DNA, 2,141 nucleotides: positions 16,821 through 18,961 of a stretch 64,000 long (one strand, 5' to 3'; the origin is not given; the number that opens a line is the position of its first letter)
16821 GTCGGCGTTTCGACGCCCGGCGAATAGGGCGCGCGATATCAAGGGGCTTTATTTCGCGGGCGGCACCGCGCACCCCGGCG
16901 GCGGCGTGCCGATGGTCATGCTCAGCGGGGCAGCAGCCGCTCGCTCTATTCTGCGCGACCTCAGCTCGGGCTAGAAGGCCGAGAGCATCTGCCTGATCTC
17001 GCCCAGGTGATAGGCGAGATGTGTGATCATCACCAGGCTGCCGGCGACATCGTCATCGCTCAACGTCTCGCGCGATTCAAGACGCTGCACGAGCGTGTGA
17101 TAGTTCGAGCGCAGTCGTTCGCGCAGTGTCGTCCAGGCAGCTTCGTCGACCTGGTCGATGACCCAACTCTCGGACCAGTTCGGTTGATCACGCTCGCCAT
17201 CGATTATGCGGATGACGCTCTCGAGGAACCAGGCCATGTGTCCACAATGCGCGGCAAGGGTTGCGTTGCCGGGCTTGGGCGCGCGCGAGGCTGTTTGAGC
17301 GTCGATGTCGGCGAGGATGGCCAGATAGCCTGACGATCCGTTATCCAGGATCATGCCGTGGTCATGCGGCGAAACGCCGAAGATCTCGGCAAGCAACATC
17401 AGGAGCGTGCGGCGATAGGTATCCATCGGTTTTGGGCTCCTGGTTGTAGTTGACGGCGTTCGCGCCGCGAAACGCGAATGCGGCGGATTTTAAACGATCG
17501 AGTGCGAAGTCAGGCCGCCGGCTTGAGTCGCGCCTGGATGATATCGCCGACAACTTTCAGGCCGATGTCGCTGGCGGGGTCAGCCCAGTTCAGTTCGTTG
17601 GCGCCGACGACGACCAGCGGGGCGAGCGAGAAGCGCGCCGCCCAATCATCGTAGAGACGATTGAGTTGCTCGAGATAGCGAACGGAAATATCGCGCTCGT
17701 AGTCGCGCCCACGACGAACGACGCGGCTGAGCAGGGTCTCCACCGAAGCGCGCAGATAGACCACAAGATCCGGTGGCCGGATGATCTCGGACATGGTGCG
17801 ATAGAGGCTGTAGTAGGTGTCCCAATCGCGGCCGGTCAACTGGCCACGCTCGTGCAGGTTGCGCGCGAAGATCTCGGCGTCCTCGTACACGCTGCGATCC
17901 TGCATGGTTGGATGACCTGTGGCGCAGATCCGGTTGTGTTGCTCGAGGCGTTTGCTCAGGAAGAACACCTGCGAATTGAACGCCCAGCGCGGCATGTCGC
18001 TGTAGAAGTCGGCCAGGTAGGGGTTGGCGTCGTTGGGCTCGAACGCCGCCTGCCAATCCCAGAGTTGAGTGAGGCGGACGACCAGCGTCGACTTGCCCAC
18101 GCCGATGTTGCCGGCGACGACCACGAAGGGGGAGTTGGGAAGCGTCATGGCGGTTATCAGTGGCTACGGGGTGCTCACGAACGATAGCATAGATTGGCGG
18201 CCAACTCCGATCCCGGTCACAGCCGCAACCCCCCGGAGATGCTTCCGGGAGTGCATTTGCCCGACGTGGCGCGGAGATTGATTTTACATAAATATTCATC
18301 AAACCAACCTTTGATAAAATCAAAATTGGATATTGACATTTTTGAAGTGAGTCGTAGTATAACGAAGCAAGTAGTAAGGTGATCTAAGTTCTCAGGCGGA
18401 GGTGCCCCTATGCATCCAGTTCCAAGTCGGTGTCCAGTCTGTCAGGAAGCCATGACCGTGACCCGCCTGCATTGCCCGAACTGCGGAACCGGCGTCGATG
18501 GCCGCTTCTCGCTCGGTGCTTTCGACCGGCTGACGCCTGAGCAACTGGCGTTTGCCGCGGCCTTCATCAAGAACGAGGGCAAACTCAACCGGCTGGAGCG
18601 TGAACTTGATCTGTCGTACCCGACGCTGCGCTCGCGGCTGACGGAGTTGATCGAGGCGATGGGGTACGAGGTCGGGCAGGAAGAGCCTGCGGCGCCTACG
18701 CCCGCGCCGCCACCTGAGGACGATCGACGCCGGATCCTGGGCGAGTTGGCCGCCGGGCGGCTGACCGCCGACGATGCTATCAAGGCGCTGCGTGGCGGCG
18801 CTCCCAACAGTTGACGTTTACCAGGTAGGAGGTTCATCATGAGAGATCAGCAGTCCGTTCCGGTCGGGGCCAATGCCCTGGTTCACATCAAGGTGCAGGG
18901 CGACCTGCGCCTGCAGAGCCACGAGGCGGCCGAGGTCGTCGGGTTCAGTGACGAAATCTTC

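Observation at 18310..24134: Eight-gene operon linking a DUF2089 regulator and a LiaX/YvlB-like DUF4097 protein to an ABC-2 exporter, an embedded methyltransferase and SHOCT-like helix proteins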

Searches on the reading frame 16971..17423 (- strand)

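Call 62: search_protein_families(library=pfam, proteins=[window:16971-17423:-], max_evalue=10)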
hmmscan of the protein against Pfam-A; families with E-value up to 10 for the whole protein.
window:16971-17423:- (150 aa): 2 families
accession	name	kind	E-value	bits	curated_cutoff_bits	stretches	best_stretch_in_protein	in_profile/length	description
PF12867.12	DinB_2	-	7.2e-06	26.9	24.8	1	33-121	9-95/128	DinB superfamily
PF05163.17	DinB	-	0.039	14.3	23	1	37-125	23-112/165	DinB family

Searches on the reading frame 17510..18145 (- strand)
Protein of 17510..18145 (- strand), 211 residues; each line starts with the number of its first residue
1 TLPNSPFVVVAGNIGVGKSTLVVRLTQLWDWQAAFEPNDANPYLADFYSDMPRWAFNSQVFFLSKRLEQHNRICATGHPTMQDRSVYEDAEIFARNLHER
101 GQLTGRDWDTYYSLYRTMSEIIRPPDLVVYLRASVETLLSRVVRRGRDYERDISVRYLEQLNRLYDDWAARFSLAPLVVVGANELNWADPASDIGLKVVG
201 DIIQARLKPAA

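Call 62: search_protein_families(library=pfam, proteins=[window:17510-18145:-], max_evalue=10)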
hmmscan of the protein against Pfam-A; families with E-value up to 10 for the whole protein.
window:17510-18145:- (211 aa): 15 families
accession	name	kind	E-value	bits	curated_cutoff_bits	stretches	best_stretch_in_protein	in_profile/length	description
PF01712.25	dNK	-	3e-49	168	27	1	9-186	2-183/203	Deoxynucleoside kinase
PF13191.12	AAA_16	-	3.4e-05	24.8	32.6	1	5-192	24-148/167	AAA ATPase domain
PF13238.12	AAA_18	-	0.0002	22.2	29.4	1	8-148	1-114/128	AAA domain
PF02223.23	Thymidylate_kin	-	0.0065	16.6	27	1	107-170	103-164/185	Thymidylate kinase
PF13401.12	AAA_22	-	0.007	17.1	27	1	7-29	7-29/130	AAA domain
PF13671.12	AAA_33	-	0.013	16.3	27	2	8-26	2-20/143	AAA domain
PF05729.18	NACHT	-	0.014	15.7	26.7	1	8-30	3-25/167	NACHT domain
PF03193.22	RsgA_GTPase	-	0.048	13.9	30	1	7-27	108-128/174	RsgA GTPase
PF13207.12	AAA_17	-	0.12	13.1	27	1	118-150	96-130/136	AAA domain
PF05709.17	Sipho_tail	-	0.13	12.9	24.2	1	82-136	35-88/118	Phage tail protein RIFT-related domain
PF18360.6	hnRNP_Q_AcD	-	0.14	12.7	26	1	131-169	2-40/70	Heterogeneous nuclear ribonucleoprotein Q acidic domain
PF03266.21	NTPase_1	-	0.14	12.4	23.9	1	8-27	2-21/168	NTPase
PF01926.29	MMR_HSR1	-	0.18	12.4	21.9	1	8-27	2-21/113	50S ribosome-binding GTPase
PF20720.3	nSTAND3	-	0.2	11.8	27.2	1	5-26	17-38/155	Novel STAND NTPase 3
PF13555.12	AAA_29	-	0.29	11.3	27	1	8-22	25-39/61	P-loop containing region of AAA domain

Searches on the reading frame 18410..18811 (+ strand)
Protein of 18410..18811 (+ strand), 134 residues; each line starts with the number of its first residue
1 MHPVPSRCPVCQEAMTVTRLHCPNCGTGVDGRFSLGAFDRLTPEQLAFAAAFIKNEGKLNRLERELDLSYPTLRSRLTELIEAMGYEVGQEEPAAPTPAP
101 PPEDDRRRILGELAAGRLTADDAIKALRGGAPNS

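Call 3: search_protein_families(library=pfam, proteins=[window:18410-18811:+], max_evalue=0.1)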
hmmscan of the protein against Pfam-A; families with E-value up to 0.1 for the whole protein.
window:18410-18811:+ (134 aa): 11 families
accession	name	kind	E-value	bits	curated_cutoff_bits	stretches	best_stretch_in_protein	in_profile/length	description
PF09862.15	DUF2089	-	1.4e-19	69.9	33.4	1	41-87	1-47/47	Domain of unknown function (DUF2089)-HTH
PF22747.2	Zn_ribbon_DUF2089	-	2.2e-13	50.5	27.6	1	8-38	1-31/32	DUF2089 zinc ribbon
PF12773.13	DZR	-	0.0043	17.6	27.3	1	4-26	22-45/45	Double zinc ribbon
PF18912.6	DZR_2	-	0.011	16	27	1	5-27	7-29/56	Double zinc ribbon domain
PF22746.1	SHOCT-like_DUF2089-C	-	0.014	15.4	27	1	105-125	2-22/32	SHOCT-like domain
PF01363.27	FYVE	-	0.018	15.6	27.8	1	6-30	9-35/67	FYVE zinc finger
PF13556.12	HTH_30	-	0.029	14.6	27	1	49-88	5-44/59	PucR C-terminal helix-turn-helix domain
PF24460.1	DUF7575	-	0.031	14.1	28.5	0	20-30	4-14/28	Domain of unknown function (DUF7575)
PF01155.25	HypA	-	0.069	13.6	28.9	0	3-27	68-94/112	Hydrogenase/urease nickel incorporation, metallochaperone, hypA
PF03119.21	DNA_ligase_ZBD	-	0.078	13.3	25.8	0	21-29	1-9/27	NAD-dependent DNA ligase C4 zinc finger domain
PF04606.18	Ogr_Delta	-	0.086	13.2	26.3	0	7-18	1-12/47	Ogr/Delta-like zinc finger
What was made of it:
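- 18410..18814 (+): g1, 134 aa: zinc ribbon (C8, C11, C22, C25), DUF2089 helix-turn-helix, and a SHOCT-like C-terminal tail. Predicted transcription factor. A GGAGG ribosome-binding site lies at 18398-18402. Pfam PF09862 69.9 bits, PF22747 50.5 bits, PF22746 15.4 bits, which is below the cut-off (call 3).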

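Call 7: search_protein_families(library=ncbifam, proteins=[window:18410-18811:+], max_evalue=0.01)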
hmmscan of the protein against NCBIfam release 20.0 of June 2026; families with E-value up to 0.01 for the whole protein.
window:18410-18811:+ (134 aa): 0 families

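Call 74: search_protein_families(library=padloc, proteins=[window:18410-18811:+], max_evalue=0.001)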
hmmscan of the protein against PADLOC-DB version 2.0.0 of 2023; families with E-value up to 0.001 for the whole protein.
window:18410-18811:+ (134 aa): 0 families

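Call 80: search_solved_structures(query=A7, max_evalue=1, show_alignments=1)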
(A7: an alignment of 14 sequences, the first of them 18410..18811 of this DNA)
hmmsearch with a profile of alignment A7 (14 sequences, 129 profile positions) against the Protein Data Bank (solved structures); distinct sequences matched with E-value up to 1: 2.
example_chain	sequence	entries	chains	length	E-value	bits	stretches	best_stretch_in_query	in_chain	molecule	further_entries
5k2m_E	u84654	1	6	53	0.2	14.7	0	5-21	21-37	Probable lysine biosynthesis protein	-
2ofg_X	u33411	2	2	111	0.78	12.8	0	6-33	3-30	Zinc-transporting ATPase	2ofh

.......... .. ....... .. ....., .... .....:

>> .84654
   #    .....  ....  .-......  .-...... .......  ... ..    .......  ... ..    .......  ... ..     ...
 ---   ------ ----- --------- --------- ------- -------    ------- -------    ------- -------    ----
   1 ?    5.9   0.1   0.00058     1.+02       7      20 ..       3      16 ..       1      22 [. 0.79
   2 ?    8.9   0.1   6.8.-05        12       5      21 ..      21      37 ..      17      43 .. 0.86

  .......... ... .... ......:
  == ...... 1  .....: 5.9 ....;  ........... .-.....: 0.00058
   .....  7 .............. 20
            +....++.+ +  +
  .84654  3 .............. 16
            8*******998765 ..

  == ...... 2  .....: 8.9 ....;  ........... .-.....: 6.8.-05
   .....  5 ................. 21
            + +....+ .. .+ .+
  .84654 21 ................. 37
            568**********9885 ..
